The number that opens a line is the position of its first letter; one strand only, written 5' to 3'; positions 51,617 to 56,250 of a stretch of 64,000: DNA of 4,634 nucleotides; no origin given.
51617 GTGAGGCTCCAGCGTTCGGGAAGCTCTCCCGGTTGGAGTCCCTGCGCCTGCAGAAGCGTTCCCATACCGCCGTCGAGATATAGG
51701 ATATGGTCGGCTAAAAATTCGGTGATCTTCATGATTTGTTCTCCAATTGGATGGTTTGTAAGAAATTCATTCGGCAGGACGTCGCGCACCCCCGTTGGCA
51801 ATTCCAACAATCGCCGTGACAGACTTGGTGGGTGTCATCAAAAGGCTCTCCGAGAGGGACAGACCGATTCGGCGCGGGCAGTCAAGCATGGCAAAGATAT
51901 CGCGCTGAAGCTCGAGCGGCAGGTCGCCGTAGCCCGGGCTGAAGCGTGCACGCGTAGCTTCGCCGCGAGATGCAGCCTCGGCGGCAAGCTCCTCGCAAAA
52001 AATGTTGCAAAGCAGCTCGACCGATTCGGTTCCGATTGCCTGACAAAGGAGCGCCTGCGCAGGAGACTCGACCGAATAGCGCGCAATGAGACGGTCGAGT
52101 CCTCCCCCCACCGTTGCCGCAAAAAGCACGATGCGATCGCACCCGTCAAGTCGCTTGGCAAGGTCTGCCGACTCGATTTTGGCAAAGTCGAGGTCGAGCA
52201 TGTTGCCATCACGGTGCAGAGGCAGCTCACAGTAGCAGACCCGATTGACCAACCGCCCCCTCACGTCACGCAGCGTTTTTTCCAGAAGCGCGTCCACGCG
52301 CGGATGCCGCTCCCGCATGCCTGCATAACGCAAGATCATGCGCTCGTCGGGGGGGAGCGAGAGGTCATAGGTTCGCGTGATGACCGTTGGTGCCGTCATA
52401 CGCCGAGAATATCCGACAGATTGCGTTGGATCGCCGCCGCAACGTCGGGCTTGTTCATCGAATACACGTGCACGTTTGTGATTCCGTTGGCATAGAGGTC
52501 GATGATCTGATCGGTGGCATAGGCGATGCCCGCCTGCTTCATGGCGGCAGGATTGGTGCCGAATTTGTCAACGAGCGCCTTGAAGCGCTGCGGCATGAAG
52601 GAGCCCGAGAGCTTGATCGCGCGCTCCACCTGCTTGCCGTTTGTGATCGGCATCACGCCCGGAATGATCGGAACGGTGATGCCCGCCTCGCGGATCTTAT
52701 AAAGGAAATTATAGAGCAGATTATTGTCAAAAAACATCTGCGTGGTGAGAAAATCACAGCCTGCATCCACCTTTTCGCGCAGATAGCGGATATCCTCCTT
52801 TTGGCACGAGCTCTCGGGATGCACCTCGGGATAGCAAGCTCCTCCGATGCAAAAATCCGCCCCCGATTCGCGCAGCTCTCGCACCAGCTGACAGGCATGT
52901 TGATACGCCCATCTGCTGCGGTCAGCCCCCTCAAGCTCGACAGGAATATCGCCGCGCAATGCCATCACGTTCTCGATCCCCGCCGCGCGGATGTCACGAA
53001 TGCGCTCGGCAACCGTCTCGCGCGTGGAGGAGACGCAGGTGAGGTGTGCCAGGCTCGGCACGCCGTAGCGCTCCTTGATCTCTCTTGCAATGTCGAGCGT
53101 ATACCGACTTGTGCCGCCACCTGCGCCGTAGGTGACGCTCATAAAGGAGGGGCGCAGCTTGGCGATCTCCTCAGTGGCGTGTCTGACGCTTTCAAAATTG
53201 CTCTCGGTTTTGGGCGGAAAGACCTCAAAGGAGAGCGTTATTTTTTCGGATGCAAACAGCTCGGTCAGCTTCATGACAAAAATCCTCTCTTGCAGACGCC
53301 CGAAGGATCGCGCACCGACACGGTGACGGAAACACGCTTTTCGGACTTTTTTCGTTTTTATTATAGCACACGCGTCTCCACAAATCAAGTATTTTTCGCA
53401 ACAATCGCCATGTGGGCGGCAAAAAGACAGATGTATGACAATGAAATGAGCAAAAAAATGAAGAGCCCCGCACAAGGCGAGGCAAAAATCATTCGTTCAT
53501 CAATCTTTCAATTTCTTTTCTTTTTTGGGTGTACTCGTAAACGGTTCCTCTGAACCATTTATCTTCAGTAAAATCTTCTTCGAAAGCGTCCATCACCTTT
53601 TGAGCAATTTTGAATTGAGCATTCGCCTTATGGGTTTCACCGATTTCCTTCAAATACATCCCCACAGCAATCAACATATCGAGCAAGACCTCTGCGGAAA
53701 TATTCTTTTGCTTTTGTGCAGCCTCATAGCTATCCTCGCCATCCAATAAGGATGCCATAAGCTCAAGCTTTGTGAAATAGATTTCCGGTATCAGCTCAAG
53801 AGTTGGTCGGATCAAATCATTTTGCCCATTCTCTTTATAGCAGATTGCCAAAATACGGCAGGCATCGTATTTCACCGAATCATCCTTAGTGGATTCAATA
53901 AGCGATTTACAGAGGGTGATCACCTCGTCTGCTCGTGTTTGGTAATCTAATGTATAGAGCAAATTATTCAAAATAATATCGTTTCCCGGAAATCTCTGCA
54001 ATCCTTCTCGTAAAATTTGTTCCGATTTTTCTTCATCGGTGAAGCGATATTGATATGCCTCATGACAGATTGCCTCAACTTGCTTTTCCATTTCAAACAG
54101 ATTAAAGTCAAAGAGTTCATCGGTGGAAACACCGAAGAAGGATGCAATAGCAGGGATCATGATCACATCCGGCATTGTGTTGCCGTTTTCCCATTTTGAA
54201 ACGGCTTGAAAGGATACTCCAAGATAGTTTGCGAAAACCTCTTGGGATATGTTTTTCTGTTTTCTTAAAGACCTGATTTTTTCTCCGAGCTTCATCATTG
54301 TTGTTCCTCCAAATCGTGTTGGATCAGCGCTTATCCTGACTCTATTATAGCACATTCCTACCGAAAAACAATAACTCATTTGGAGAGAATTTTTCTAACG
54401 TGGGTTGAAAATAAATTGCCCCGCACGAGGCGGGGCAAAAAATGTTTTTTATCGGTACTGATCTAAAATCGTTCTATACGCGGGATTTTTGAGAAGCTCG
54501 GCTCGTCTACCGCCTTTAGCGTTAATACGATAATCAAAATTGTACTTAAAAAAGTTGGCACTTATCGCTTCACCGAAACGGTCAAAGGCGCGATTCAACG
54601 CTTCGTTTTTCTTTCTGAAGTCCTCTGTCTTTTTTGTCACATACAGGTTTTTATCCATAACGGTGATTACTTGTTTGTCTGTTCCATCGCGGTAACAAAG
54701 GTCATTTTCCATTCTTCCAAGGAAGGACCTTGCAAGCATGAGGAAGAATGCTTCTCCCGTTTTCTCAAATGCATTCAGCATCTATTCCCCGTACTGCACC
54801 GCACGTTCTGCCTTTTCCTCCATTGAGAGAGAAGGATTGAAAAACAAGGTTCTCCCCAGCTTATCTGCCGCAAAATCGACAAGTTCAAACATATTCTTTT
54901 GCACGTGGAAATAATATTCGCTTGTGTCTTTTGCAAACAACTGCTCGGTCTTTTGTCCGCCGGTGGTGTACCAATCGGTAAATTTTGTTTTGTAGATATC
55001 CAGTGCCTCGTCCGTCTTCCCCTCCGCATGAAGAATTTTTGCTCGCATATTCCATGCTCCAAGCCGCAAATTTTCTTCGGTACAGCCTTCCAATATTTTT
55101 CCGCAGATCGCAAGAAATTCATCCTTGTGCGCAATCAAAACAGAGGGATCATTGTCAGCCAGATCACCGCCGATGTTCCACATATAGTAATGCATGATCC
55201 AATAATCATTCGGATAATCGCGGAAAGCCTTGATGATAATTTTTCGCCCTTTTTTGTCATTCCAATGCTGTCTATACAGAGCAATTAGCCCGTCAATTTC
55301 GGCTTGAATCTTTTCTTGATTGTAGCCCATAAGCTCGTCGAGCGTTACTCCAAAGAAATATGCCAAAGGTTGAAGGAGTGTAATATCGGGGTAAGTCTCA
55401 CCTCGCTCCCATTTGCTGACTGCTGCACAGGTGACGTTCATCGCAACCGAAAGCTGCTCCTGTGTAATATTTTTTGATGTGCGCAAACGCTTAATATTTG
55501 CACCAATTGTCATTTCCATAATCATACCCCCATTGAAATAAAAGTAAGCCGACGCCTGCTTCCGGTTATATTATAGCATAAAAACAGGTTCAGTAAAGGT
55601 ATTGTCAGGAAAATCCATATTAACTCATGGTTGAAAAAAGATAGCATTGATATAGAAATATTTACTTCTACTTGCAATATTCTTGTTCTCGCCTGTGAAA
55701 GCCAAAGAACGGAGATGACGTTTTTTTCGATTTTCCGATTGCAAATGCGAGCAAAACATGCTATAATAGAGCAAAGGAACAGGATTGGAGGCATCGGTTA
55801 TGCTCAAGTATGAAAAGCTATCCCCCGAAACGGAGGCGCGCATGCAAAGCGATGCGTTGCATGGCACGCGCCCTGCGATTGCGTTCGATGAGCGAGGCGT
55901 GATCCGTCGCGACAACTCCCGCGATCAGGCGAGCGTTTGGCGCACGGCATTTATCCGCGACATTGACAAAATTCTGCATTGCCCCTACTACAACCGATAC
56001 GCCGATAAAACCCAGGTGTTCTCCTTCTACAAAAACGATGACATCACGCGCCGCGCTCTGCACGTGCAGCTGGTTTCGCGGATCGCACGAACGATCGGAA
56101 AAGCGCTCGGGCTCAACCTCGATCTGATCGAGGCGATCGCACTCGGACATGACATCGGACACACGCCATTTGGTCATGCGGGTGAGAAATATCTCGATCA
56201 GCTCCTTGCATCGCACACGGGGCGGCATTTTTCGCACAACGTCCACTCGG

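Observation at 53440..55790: A low-GC islet carries two paralogous XRE-HTH/TPR-like regulators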

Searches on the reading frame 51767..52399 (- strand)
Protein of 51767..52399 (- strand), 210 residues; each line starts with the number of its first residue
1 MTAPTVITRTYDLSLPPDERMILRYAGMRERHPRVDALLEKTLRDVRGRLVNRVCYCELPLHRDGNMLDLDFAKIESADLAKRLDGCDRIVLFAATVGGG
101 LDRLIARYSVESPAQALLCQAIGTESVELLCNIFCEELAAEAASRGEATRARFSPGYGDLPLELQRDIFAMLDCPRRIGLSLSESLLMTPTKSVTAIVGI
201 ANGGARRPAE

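Call 33: search_protein_families(library=ncbifam, proteins=[window:51767-52399:-], max_evalue=0.1)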
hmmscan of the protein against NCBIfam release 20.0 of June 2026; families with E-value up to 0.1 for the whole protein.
window:51767-52399:- (210 aa): 2 families
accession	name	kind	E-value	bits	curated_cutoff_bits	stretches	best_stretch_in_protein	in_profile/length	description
TIGR02082.1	metH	equivalog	4.7e-06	24.5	1010.85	1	138-198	1111-1171/1182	methionine synthase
NF007024.0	PRK09490.1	equivalog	0.0069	14.1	1497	1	137-196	1126-1186/1234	methionine synthase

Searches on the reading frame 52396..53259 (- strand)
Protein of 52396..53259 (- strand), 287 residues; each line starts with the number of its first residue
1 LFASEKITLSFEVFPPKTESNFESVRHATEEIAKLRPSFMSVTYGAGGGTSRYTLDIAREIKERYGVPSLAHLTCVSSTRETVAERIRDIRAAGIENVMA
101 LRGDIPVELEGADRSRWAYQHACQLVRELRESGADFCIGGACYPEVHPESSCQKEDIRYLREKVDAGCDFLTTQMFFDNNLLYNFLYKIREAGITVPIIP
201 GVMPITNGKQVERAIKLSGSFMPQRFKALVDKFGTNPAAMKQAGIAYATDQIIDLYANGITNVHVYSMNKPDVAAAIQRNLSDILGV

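Call 4: search_protein_families(library=pfam, proteins=[window:52396-53259:-], max_evalue=0.1)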
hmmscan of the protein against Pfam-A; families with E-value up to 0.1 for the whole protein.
window:52396-53259:- (287 aa): 1 family
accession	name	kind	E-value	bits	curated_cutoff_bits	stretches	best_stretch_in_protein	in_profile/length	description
PF02219.23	MTHFR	-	1.8e-82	277.4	24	1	3-281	7-286/287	Methylenetetrahydrofolate reductase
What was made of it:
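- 52396..53259 (-): Flank: metF (MTHFR), first gene of the conserved metF-orf210-metH operon. Its own extended -10 box lies at 53359-53370, outside the insertion. Pfam MTHFR E 1.8e-82 (call 4).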

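Call 15: find_related_loci(query=window:52396-53259:-, collection=genome_contigs, flank=10000)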
Query window:52396-53259:- (287 aa) in genome_contigs; peptide patterns used: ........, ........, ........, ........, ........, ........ (x = any residue, [..] = any of these).
599 stretches matched a pattern (row limit reached: there are more); 567 encode a relative of the query (tblastn E <= 1e-3); the best 80 are kept; 80 distinct loci.
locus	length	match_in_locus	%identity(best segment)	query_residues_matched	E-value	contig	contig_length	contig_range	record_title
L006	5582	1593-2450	84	1-286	4e-174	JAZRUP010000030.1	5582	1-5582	MAG: Eubacteriales bacterium isolate T1900045336_YK20190025.MAGScoT_cleanbin_000059 SGB_6609_k141_1001733, whole genome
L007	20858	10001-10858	84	1-286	8e-170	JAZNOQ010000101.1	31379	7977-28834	MAG: Eubacteriales bacterium isolate T1900044841_TS20190307.MAGScoT_cleanbin_000064 SGB_2945_k141_721678, whole genome s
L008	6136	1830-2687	84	1-286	8e-169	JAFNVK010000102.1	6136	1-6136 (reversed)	MAG: Clostridia bacterium isolate RGIG158 Dairy_cattle_Cecum-2__c629466, whole genome shotgun sequence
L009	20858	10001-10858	81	1-286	4e-166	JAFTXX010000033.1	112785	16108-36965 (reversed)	MAG: Clostridia bacterium isolate RGIG4250 Roe_deer_Colon-5__c950, whole genome shotgun sequence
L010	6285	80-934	83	1-286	2e-167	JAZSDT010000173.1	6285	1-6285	MAG: Eubacteriales bacterium isolate T1900044595_TS20190061.MAGScoT_cleanbin_000049 SGB_661_k141_1616815, whole genome s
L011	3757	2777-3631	82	1-285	5e-172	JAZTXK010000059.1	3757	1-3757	MAG: Eubacteriales bacterium isolate T1900045330_YK20190019.MAGScoT_cleanbin_000010 SGB_6514_k141_2296438, whole genome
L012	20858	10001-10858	83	1-286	1e-165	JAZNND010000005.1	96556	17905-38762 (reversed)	MAG: Eubacteriales bacterium isolate T1900044659_TS20190125.MAGScoT_cleanbin_000006 SGB_1497_k141_2001635, whole genome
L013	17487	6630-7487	81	1-286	1e-164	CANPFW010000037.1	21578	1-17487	MAG TPA_asm: uncultured Clostridia bacterium isolate SRR15730528_bin.37_metawrap_v1.3_MAG genome assembly, contig: NODE.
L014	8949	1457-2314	81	1-286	2e-164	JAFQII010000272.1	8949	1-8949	MAG: Clostridia bacterium isolate RGIG1846 Goat_Cecum-5__c639168, whole genome shotgun sequence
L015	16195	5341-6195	83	1-286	1e-163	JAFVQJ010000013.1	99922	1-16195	MAG: Clostridia bacterium isolate RGIG5299 Sheep_Colon-2__c258430, whole genome shotgun sequence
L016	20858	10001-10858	81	1-286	2e-163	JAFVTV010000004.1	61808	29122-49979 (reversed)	MAG: Clostridia bacterium isolate RGIG5389 Sheep_Colon-3__c62141, whole genome shotgun sequence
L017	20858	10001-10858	81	1-286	1e-163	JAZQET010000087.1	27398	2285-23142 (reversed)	MAG: Eubacteriales bacterium isolate T1900044633_TS20190099.MAGScoT_cleanbin_000067 SGB_1100_k141_234697, whole genome s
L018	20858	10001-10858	81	1-286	4e-163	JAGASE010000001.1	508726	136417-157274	MAG: Clostridia bacterium isolate RGIG8725 Water_deer_Colon-4__c37, whole genome shotgun sequence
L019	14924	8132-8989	80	1-286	3e-163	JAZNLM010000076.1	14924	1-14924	MAG: Candidatus Flemingiibacterium sp. isolate T1900044670_TS20190136.MAGScoT_cleanbin_000024 SGB_1580_k141_3686200, who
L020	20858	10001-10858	80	1-286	4e-163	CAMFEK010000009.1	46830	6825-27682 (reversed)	MAG: uncultured Clostridia bacterium isolate SRR11489786_bin.20_metaWRAP_v1.3_MAG genome assembly, contig: ERZ11466831.4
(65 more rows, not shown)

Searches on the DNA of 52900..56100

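Call 98: search_rna_families(source=window, start=52900, end=56100, threshold=evalue, max_evalue=1)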
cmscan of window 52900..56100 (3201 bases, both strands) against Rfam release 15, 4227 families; matches with E-value up to 1: 0.
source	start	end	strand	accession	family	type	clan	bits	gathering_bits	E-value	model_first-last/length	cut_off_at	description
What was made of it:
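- Tried and rejected: Rfam found nothing in 52900-56100 at E <= 1 (call 98).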
